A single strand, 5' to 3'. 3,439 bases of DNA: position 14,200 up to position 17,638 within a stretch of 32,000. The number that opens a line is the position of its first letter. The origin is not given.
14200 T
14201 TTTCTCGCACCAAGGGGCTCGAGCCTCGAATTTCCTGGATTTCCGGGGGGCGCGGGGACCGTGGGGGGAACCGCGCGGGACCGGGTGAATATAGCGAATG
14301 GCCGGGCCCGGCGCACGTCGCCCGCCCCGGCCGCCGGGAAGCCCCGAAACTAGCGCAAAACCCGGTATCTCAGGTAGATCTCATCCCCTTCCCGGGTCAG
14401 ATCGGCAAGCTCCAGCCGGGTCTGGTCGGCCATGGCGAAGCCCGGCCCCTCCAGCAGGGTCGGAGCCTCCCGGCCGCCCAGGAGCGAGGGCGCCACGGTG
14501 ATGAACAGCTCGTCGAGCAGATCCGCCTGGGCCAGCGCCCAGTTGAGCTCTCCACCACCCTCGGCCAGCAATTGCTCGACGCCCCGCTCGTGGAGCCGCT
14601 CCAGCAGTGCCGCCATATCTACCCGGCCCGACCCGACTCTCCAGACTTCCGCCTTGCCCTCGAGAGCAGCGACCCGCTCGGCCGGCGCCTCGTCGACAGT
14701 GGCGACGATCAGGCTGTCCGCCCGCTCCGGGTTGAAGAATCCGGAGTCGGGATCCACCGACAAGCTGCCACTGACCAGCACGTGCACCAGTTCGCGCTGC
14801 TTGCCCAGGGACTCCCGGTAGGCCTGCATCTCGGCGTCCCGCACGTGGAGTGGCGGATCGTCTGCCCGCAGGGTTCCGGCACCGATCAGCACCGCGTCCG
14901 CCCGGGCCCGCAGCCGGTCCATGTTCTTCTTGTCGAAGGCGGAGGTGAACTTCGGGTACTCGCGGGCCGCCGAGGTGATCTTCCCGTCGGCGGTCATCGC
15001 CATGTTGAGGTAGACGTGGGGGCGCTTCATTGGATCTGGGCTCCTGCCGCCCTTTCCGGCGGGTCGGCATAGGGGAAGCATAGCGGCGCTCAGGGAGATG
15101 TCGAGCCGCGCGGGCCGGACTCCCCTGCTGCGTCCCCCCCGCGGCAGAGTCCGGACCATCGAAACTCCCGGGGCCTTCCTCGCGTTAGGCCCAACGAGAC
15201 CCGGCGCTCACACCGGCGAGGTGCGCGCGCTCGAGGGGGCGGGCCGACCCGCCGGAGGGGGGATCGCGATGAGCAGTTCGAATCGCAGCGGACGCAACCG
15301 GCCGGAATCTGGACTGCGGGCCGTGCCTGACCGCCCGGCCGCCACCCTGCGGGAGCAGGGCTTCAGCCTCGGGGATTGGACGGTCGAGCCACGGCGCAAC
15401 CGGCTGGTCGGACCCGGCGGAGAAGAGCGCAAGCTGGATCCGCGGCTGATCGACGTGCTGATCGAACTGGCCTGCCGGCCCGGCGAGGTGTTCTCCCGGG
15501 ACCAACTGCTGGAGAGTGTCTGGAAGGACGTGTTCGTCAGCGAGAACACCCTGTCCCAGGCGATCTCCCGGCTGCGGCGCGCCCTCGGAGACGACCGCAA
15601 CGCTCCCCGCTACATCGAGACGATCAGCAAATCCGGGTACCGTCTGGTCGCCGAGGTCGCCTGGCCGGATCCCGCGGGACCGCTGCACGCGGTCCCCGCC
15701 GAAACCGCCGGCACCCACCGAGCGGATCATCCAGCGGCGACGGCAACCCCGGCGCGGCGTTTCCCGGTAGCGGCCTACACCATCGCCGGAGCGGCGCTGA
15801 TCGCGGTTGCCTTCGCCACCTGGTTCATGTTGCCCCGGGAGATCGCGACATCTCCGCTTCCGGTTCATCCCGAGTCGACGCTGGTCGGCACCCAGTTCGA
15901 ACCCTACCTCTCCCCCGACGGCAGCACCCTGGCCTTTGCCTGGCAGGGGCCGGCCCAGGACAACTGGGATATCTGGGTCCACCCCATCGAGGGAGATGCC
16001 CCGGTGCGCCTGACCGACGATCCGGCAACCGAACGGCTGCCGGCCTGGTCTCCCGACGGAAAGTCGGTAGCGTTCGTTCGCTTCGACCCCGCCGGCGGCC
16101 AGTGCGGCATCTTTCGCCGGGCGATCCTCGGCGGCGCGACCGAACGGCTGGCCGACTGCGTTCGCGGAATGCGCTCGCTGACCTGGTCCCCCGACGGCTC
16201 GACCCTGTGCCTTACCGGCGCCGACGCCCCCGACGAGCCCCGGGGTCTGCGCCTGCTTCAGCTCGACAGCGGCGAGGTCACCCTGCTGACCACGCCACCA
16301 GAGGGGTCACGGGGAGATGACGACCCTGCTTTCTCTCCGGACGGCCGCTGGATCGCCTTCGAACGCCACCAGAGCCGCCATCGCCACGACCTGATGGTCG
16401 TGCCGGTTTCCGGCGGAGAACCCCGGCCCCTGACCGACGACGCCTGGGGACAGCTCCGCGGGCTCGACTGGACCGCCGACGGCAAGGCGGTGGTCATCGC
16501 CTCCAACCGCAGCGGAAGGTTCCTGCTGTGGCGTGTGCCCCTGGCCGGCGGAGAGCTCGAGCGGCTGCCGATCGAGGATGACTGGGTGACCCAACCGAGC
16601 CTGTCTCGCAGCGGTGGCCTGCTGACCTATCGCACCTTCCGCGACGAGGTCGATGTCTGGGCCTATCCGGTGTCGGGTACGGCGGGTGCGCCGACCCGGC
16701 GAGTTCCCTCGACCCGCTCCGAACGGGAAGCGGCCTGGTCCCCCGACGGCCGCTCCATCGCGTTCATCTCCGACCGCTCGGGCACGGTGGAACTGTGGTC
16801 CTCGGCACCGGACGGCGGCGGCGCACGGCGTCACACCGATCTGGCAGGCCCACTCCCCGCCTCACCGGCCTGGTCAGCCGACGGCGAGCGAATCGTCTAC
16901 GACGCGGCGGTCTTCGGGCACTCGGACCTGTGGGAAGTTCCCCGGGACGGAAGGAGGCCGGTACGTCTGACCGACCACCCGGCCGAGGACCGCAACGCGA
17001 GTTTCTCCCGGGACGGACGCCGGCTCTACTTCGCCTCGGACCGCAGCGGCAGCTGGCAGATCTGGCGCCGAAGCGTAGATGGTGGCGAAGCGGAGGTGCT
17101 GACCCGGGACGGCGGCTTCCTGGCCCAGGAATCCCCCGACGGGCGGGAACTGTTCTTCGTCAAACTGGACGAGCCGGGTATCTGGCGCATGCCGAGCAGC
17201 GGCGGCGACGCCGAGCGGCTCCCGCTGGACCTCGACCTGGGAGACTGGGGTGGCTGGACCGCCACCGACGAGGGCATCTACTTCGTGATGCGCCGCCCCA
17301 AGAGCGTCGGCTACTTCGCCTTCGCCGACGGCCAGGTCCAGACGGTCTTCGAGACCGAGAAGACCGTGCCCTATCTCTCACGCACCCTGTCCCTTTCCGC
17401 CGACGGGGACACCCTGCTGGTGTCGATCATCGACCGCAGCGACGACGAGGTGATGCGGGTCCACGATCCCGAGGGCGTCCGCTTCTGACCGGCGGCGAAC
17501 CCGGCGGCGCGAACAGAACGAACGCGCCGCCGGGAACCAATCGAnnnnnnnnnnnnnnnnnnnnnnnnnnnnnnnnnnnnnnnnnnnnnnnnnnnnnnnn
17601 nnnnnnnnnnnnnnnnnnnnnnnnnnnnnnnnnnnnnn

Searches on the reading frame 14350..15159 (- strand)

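Call 40: search_protein_families(library=pfam, proteins=[window:14350-15159:-], max_evalue=0.001)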
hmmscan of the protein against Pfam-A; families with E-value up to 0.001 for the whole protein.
window:14350-15159:- (269 aa): 1 family
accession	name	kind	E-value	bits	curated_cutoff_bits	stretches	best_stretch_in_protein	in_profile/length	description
PF01872.23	RibD_C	-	2.8e-42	145.2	24.1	1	47-261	1-195/197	RibD C-terminal domain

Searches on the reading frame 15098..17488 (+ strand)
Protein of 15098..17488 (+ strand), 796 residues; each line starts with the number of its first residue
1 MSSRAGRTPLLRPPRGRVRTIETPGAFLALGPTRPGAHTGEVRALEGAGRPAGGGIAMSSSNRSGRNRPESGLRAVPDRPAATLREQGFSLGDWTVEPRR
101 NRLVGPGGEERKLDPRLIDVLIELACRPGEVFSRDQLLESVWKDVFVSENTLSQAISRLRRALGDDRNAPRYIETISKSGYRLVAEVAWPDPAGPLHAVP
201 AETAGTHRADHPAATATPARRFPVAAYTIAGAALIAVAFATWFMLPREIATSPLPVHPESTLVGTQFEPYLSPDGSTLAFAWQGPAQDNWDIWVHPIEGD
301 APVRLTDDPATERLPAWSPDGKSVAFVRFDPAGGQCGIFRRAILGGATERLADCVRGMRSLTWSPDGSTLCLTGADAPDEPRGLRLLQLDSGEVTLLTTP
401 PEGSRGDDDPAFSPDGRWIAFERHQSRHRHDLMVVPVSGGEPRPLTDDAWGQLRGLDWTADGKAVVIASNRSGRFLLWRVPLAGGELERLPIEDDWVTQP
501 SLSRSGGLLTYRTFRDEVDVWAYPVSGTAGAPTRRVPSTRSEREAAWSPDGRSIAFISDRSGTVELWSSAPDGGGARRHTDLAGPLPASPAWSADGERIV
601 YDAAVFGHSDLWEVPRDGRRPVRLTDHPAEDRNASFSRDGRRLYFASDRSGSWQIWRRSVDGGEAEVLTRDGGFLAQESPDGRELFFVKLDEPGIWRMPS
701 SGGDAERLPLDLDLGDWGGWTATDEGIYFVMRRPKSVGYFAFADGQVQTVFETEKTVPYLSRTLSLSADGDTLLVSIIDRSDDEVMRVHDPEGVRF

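Call 6: search_protein_families(library=pfam, proteins=[window:15098-17488:+], max_evalue=0.01)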
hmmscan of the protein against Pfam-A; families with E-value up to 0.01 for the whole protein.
window:15098-17488:+ (796 aa): 7 families
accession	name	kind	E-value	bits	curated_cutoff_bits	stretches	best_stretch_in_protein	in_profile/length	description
PF07676.18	PD40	-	8.8e-52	172.5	20.9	5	622-657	2-38/38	WD40-like Beta Propeller Repeat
PF00486.34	Trans_reg_C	-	1.1e-19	70.7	26.2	1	108-183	1-77/77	Transcriptional regulatory protein, C terminal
PF00930.27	DPPIV_N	-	2.1e-11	43.6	22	0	266-331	45-122/354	Dipeptidyl peptidase IV (DPP IV) N-terminal region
PF25174.1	Beta-prop_THOC3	-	5.1e-07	29.4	305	1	528-647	77-190/272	THOC3 beta-propeller domain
PF09142.17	TruB_C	-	7.8e-05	22.7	28.7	0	536-561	20-46/56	tRNA Pseudouridine synthase II, C terminal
PF10647.15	Gmad1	-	0.00045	20.6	20.5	0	541-614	24-81/251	Lipoprotein LpqB beta-propeller domain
PF23389.1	Beta-prop_WDR19_1st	-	0.0092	15.5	27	0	536-570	35-69/325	WDR19 first beta-propeller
